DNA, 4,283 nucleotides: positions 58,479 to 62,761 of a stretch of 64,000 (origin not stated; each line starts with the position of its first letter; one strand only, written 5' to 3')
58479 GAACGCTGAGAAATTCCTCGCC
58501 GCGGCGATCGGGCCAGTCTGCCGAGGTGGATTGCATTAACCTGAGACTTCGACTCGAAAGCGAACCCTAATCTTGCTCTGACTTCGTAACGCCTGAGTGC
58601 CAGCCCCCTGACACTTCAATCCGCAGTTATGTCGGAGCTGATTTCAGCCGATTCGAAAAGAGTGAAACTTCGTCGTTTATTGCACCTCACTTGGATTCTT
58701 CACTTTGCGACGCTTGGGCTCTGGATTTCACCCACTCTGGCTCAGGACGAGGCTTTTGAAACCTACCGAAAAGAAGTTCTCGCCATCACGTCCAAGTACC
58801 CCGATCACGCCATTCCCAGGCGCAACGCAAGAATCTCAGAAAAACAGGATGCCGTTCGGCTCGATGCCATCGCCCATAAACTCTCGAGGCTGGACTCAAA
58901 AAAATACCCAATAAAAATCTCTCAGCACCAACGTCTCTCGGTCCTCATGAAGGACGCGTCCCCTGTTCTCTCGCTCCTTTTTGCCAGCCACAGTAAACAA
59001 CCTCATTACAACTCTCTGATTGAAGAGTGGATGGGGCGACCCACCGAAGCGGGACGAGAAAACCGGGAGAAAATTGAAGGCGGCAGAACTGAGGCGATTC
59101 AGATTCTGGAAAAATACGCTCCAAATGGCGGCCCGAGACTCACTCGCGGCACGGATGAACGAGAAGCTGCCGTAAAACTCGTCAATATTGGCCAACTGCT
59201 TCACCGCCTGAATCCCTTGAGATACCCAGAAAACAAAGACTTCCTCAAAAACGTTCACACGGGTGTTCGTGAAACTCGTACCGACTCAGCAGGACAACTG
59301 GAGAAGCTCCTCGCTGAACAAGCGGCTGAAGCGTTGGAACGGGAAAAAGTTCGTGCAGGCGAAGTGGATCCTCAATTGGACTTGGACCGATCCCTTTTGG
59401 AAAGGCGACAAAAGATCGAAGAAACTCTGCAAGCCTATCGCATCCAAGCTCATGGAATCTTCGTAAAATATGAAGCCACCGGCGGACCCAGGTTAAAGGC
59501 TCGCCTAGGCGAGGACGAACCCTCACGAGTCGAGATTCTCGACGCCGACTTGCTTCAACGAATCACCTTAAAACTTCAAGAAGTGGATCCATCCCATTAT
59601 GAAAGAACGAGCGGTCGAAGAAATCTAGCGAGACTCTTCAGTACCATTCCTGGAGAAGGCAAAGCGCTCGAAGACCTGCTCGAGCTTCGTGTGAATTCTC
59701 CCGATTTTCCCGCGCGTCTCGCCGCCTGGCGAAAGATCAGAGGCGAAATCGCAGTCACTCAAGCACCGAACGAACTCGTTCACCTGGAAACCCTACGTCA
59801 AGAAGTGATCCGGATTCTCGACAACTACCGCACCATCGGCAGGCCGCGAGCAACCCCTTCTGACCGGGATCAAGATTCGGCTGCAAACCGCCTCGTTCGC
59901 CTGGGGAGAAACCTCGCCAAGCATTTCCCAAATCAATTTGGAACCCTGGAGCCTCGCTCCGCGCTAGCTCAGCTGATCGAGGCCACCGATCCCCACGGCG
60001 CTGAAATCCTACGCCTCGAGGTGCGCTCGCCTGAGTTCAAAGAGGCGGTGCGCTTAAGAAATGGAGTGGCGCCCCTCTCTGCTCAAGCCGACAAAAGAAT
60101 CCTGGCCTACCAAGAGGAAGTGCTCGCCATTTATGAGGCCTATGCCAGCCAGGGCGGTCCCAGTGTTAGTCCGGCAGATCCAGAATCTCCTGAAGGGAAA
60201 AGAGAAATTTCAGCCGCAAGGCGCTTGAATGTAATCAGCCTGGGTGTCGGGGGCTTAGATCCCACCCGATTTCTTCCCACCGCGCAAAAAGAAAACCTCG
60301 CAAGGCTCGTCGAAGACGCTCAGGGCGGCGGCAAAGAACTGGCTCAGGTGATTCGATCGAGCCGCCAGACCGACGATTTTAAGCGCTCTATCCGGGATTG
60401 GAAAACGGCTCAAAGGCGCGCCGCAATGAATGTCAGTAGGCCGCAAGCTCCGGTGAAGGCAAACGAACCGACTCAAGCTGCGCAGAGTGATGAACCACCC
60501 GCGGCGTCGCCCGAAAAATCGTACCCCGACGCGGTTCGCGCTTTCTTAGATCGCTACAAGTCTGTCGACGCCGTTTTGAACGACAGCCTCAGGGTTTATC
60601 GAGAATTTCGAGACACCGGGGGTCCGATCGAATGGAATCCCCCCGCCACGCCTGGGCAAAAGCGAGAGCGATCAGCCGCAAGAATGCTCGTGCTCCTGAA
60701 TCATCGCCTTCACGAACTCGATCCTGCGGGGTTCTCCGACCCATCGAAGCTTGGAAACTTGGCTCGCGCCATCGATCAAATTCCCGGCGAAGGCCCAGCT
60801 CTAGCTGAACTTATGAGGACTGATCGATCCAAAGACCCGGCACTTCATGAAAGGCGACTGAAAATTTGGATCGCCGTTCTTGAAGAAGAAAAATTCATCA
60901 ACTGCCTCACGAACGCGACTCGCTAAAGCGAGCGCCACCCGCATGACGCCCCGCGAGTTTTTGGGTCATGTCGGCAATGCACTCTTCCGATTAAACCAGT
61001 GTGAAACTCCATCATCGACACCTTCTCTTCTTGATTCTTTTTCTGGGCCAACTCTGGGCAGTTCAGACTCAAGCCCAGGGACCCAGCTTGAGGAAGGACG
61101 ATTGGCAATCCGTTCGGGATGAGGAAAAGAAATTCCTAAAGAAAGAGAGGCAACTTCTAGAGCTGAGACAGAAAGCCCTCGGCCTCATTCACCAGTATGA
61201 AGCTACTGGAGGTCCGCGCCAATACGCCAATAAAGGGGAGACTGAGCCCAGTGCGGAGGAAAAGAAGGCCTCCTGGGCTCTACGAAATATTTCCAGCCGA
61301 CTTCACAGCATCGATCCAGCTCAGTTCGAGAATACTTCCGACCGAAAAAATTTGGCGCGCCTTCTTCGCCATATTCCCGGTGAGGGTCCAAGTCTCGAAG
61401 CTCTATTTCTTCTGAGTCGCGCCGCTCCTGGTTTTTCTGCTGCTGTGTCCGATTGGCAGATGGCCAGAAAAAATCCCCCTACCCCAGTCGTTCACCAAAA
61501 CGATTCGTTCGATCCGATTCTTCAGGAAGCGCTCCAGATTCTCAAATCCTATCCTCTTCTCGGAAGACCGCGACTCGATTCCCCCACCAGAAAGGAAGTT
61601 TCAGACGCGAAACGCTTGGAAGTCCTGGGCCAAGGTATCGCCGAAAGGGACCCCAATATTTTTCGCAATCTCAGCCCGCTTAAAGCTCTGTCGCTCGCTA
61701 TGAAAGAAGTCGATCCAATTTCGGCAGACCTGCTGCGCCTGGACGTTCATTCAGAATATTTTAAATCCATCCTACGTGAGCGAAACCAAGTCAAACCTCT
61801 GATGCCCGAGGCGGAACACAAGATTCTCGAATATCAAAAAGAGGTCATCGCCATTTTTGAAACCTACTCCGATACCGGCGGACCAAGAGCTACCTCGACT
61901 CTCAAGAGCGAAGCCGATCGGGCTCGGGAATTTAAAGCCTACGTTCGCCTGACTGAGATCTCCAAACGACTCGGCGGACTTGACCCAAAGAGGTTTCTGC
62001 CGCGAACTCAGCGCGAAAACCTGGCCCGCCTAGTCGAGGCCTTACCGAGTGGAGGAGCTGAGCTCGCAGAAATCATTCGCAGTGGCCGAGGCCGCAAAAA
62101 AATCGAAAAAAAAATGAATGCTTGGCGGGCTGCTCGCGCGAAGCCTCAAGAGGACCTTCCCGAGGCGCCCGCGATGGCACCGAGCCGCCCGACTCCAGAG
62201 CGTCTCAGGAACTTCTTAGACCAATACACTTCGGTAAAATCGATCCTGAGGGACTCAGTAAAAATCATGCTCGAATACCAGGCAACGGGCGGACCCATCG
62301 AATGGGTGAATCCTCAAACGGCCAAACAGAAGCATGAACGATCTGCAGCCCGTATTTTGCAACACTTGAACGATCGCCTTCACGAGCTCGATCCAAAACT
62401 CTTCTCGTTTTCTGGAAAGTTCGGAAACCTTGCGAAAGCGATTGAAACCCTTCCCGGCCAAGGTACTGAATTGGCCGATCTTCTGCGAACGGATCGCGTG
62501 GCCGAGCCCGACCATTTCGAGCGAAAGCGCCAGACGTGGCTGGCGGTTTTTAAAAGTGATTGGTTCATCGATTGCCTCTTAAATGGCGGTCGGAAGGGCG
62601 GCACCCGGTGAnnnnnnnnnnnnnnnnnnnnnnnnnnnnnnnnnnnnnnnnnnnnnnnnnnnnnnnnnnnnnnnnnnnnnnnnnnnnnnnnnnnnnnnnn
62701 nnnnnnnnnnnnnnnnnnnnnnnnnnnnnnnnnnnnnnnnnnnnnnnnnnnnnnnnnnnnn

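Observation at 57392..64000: Tandem array of at least five paralogous secreted proteins built from a reiterated ~110-aa helical module of no family I recognise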

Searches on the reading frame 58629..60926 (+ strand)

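Call 3: search_protein_families(library=pfam, proteins=[window:58629-60926:+], max_evalue=1)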
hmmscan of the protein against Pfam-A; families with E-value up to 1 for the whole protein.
window:58629-60926:+ (765 aa): 0 families

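Call 4: search_protein_families(library=ncbifam, proteins=[window:58629-60926:+], max_evalue=1)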
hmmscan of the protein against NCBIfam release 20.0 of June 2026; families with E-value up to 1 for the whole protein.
window:58629-60926:+ (765 aa): 1 family
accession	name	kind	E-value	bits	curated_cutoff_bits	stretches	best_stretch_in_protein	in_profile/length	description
TIGR01215.1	minE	equivalog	0.1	12.6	49.3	0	38-58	33-53/81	cell division topological specificity factor MinE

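Call 77: search_protein_families(library=padloc, proteins=[window:58629-60926:+], max_evalue=0.1)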
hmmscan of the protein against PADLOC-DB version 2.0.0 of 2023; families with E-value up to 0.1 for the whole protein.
window:58629-60926:+ (765 aa): 0 families

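Call 78: search_protein_families(library=phrogs, proteins=[window:58629-60926:+], max_evalue=0.1)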
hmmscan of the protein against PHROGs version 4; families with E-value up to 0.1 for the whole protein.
window:58629-60926:+ (765 aa): 1 family
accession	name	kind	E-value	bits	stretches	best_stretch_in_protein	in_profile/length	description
phrog_9441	-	head and packaging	0.083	14.1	0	203-241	63-101/119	terminase small subunit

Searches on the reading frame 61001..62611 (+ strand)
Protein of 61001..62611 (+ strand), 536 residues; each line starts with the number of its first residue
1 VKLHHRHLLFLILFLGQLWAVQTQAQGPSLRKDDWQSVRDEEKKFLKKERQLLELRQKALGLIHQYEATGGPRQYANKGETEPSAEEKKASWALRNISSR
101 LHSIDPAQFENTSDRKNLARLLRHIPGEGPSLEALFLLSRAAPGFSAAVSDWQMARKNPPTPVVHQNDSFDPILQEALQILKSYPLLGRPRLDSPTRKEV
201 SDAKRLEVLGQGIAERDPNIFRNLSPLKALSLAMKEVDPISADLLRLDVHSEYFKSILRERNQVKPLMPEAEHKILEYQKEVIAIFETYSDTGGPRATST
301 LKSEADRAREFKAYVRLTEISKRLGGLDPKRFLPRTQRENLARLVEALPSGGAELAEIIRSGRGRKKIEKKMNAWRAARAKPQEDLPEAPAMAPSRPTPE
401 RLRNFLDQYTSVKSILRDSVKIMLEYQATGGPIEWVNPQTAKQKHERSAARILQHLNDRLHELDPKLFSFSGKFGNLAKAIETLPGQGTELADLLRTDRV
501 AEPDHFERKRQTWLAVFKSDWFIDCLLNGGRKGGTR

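Call 3: search_protein_families(library=pfam, proteins=[window:61001-62611:+], max_evalue=1)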
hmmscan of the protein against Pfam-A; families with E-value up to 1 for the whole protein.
window:61001-62611:+ (536 aa): 2 families
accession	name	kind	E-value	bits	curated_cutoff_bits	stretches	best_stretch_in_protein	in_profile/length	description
PF09279.17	EF-hand_like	-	0.16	12.9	21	0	274-294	3-23/86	Phosphoinositide-specific phospholipase C, efhand-like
PF20845.2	Pcf11_helical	-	0.28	11.4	27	1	44-60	10-26/40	Pre-mRNA cleavage complex 2 protein Pcf11, alpha-helical domain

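Call 4: search_protein_families(library=ncbifam, proteins=[window:61001-62611:+], max_evalue=1)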
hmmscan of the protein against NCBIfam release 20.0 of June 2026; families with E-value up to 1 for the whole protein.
window:61001-62611:+ (536 aa): 1 family
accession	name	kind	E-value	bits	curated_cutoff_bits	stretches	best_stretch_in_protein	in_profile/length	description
NF006609.0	PRK09169.1-3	equivalog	0.062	9.8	4552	1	335-419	7-90/2417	hypothetical protein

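Call 10: find_homologous_proteins(query=window:61001-62611:+, max_evalue=0.001)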
Query window:61001-62611:+ (536 aa): 10 proteins with E <= 0.001 among 8000 candidates.
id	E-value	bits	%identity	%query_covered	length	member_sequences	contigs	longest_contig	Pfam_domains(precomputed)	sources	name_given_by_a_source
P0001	0.0e+0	1072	92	98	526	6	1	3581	-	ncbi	-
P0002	7.3e-247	838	74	94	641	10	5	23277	-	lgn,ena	-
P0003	3.5e-246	836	72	100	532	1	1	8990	-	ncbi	-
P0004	3.7e-228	777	68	94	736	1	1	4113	-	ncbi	-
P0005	3.9e-120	420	43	94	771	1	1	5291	-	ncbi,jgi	jgi:hypothetical protein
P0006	1.4e-117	412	43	90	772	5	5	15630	-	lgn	-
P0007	2.7e-117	411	43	91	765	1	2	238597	-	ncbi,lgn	-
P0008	6.6e-117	410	44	93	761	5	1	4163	-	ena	-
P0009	6.9e-116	406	43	93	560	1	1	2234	-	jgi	jgi:hypothetical protein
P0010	4.3e-113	397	44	92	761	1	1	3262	-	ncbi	-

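Call 13: find_encoding_contigs(protein=P0007, flank=10000, max_places=3)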
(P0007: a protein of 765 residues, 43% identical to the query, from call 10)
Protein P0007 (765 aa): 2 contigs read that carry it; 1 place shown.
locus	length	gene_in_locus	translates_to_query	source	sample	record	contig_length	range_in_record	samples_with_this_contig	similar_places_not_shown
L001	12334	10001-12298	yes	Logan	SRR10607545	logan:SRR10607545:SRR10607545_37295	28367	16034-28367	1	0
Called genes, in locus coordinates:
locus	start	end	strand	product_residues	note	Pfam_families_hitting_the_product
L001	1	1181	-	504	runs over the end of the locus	PF00072:Response_reg, PF00158:Sigma54_activat, PF14532:Sigma54_activ_2, PF01078:Mg_chelatase (faint), PF07728:AAA_5 (weak), PF25601:AAA_lid_14, PF02954:HTH_8 (faint)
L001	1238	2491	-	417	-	PF00989:PAS, PF08448:PAS_4, PF13188:PAS_8, PF13426:PAS_9, PF00512:HisKA, PF02518:HATPase_c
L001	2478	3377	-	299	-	PF08668:HDOD, PF01966:HD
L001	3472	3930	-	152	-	-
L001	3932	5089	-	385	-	PF13353:Fer4_12 (weak), PF04055:Radical_SAM, PF12544:LAM_C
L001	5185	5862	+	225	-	PF01618:MotA_ExbB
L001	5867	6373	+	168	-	PF02472:ExbD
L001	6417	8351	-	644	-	PF01926:MMR_HSR1, PF02421:FeoB_N, PF07670:Gate, PF07664:FeoB_C, PF07670:Gate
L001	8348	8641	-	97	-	PF04023:FeoA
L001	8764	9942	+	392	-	-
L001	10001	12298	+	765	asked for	-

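Call 28: find_related_loci(query=A3, collection=genome_contigs, flank=10000)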
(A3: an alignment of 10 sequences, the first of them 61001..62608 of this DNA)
Query A3 (536 aa) in genome_contigs; peptide patterns used: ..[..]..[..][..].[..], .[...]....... (x = any residue, [..] = any of these).
53 stretches matched a pattern, but none encodes a relative of the query by tblastn (E <= 1e-3).

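Call 32: find_encoding_contigs(protein=P0002, flank=10000, max_places=3)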
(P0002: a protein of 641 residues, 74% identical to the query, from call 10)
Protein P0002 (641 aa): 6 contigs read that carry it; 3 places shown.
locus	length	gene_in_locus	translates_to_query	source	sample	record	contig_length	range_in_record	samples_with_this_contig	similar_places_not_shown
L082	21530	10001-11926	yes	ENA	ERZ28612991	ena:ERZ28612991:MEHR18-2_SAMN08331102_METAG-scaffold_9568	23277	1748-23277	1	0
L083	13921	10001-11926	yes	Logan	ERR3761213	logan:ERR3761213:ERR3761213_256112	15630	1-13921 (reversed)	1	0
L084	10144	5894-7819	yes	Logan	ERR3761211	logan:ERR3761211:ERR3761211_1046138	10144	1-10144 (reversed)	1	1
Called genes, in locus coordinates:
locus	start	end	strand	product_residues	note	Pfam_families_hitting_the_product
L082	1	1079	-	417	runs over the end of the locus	PF00989:PAS, PF08448:PAS_4, PF13188:PAS_8, PF13426:PAS_9, PF00512:HisKA, PF02518:HATPase_c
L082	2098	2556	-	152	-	-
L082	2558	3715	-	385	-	PF13353:Fer4_12 (weak), PF04055:Radical_SAM, PF12544:LAM_C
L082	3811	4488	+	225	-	PF01618:MotA_ExbB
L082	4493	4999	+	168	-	PF02472:ExbD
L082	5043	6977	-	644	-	PF01926:MMR_HSR1, PF02421:FeoB_N, PF07670:Gate, PF07664:FeoB_C, PF07670:Gate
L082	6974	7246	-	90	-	PF04023:FeoA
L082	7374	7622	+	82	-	-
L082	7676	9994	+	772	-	-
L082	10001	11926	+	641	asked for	-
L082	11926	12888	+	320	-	-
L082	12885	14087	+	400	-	-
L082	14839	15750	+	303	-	-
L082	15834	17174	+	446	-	-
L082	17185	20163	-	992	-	-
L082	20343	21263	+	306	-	-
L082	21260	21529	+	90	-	?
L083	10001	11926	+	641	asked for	-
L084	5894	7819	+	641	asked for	-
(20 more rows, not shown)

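Call 60: search_protein_families(library=pfam, proteins=[L082:7374-7622:+], max_evalue=0.1)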
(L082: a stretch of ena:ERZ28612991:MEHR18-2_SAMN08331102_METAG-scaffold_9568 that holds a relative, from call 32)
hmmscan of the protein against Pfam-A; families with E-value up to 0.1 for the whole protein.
L082:7374-7622:+ (82 aa): 0 families

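Call 66: find_related_loci(query=A3, collection=metagenome_contigs, flank=10000)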
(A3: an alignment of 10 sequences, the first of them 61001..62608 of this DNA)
Query A3 (536 aa) in metagenome_contigs; peptide patterns used: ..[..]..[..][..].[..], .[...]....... (x = any residue, [..] = any of these).
63 stretches matched a pattern; 6 encode a relative of the query (tblastn E <= 1e-3); 6 distinct loci.
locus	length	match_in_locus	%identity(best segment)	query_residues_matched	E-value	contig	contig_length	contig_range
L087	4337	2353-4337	93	1-536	0e+0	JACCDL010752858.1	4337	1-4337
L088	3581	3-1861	92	1-536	0e+0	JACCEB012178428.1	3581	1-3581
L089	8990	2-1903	72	1-535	0e+0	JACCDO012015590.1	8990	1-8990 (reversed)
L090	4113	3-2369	68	31-533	0e+0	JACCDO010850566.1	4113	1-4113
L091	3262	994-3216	43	25-531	7e-127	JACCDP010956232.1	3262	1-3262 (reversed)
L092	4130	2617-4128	40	36-502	6e-75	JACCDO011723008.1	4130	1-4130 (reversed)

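Call 77: search_protein_families(library=padloc, proteins=[window:61001-62611:+], max_evalue=0.1)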
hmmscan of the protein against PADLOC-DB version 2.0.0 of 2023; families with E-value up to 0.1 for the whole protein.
window:61001-62611:+ (536 aa): 1 family
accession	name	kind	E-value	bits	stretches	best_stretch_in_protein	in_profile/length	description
PDLC04305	PDC-M02B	-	0.012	12.4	1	130-183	237-289/385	-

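Call 78: search_protein_families(library=phrogs, proteins=[window:61001-62611:+], max_evalue=0.1)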
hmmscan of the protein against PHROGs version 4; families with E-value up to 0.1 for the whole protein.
window:61001-62611:+ (536 aa): 0 families

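Call 79: search_dna_similar(query=window:61001-62608:+, collection=plasmids, mode=protein, max_evalue=0.001, max_rows=5)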
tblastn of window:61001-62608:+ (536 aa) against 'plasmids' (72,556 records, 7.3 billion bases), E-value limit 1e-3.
No match.

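Call 80: search_dna_similar(query=window:61001-62608:+, collection=phages, mode=protein, max_evalue=0.001, max_rows=5)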
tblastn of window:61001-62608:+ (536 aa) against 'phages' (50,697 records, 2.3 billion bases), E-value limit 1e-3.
No match.
